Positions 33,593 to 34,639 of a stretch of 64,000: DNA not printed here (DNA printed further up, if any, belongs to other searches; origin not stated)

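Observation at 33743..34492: Single-ORF fusion of an XRE-type HTH DNA-binding domain with a complete Hsp20/alpha-crystallin chaperone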

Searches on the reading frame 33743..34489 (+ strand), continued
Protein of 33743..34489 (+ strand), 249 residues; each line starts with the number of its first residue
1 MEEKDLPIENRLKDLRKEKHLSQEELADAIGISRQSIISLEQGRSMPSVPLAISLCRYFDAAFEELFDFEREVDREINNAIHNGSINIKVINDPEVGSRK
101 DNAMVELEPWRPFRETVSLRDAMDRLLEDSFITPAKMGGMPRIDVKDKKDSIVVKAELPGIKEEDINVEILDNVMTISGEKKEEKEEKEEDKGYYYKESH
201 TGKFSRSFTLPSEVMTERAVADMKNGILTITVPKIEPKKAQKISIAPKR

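Call 46: find_encoding_contigs(protein=P0015, flank=1500, max_places=3)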
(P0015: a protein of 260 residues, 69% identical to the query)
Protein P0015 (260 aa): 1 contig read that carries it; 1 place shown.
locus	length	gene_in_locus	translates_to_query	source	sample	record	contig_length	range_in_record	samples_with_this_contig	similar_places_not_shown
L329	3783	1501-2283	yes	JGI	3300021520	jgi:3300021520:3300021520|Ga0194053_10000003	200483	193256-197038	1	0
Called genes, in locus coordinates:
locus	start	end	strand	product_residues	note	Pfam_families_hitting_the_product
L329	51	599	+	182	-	PF08123:DOT1 (faint), PF13847:Methyltransf_31 (weak)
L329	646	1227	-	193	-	-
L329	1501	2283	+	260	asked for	PF01381:HTH_3, PF12844:HTH_19, PF13443:HTH_26, PF13560:HTH_31, PF17886:ArsA_HSP20 (faint), PF00011:HSP20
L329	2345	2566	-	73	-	-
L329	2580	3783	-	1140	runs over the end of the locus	PF02517:Rce1-like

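Call 67: list_cluster_members(proteins=[P0001])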
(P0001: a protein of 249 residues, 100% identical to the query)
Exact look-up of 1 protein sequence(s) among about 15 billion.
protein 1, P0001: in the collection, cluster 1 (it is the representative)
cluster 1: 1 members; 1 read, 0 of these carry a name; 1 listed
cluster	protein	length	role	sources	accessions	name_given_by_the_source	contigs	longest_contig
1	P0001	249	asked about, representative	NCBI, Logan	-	-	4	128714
